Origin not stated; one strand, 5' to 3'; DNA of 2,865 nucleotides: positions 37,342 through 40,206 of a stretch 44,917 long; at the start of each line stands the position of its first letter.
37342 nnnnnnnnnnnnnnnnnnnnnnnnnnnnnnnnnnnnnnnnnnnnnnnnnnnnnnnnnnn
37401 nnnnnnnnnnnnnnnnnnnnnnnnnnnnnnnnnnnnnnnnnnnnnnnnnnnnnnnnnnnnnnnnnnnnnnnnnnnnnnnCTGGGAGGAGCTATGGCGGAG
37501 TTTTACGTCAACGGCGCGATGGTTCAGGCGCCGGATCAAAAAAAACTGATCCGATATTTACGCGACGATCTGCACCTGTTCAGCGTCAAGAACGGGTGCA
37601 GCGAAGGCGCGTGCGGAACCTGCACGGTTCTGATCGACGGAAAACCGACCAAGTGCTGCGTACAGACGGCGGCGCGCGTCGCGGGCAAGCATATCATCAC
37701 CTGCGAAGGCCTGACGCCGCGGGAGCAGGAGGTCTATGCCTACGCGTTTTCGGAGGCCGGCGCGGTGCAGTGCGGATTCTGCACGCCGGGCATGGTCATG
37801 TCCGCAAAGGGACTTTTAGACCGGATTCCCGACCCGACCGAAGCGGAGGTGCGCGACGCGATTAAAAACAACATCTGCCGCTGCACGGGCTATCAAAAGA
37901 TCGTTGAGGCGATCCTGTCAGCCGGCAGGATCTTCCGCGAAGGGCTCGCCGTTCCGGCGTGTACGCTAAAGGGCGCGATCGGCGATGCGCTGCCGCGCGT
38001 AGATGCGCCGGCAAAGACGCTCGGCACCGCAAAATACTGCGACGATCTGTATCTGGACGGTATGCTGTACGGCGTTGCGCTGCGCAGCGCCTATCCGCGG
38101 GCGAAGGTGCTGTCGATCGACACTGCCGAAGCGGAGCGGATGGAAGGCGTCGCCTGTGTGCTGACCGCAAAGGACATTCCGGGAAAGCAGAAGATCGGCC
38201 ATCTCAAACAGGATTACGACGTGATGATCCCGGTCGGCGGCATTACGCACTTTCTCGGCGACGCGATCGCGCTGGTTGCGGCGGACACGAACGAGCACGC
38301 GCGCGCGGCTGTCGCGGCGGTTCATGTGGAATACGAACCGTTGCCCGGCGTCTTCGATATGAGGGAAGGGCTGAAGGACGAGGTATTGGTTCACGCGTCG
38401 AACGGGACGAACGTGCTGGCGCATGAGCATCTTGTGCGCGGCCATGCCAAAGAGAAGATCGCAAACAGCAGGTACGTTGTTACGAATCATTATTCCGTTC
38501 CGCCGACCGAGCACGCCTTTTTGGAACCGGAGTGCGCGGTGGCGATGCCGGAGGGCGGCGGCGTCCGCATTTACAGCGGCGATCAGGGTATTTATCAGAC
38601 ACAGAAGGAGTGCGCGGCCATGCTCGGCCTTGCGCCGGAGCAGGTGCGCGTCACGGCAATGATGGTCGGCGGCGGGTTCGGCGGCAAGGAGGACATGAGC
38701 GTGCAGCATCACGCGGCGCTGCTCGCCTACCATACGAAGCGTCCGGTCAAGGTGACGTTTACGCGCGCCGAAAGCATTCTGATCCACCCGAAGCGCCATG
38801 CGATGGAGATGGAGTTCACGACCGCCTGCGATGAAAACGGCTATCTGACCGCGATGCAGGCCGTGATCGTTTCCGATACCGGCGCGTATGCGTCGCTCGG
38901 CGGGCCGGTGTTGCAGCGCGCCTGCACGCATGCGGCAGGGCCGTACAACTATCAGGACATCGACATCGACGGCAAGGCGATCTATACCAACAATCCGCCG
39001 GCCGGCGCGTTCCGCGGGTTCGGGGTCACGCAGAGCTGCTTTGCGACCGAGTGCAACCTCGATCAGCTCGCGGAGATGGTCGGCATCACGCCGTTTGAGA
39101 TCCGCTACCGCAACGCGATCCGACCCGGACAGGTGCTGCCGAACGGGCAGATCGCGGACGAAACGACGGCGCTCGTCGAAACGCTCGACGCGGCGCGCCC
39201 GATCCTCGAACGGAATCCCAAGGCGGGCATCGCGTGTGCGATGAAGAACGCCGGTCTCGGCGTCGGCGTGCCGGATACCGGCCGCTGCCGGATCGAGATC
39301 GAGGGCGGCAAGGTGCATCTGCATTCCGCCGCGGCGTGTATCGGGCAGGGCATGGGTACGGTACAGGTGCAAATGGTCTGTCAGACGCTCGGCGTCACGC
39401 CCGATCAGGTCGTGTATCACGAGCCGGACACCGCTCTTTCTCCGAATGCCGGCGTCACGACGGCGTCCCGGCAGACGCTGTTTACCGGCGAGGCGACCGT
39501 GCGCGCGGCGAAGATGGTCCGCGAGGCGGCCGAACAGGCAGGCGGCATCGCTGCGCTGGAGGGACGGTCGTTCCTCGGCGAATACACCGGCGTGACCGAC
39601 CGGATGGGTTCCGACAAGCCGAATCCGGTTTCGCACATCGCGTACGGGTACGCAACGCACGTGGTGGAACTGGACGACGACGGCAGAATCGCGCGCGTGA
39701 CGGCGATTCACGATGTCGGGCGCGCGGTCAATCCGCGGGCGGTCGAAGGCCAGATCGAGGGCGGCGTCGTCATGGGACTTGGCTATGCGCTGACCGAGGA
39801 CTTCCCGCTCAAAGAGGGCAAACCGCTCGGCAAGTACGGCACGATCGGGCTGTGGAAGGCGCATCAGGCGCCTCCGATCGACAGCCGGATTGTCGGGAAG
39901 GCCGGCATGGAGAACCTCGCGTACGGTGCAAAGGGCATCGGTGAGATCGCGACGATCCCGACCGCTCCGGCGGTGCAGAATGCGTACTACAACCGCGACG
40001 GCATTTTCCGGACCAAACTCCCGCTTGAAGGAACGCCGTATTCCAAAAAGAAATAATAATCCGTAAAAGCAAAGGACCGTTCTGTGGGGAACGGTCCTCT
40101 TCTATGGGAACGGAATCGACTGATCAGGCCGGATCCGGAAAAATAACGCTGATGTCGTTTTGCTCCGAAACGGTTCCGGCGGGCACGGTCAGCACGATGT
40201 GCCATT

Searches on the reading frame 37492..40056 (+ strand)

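Call 24: search_protein_families(library=pfam, proteins=[window:37492-40056:+], max_evalue=0.0001)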
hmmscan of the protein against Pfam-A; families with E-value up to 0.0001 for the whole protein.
window:37492-40056:+ (854 aa): 6 families
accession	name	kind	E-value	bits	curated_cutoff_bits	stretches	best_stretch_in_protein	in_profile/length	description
PF02738.23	MoCoBD_1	-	7.5e-72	241.8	27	1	301-542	2-244/244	Molybdopterin cofactor-binding domain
PF20256.3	MoCoBD_2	-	3.9e-38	132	27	2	579-684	28-136/283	Molybdopterin cofactor-binding domain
PF01799.25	Fer2_2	-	5.4e-28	97.4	30.3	1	70-141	1-74/75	[2Fe-2S] binding domain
PF01315.27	Ald_Xan_dh_C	-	8.9e-28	97.3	31.3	1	178-285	2-110/110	Aldehyde oxidase and xanthine dehydrogenase, a/b hammerhead domain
PF13085.11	Fer2_3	-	2.7e-06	27.8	27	1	30-70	46-85/107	2Fe-2S iron-sulfur cluster binding domain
PF00111.32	Fer2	-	2.4e-05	24.6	21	1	10-60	9-62/77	2Fe-2S iron-sulfur cluster binding domain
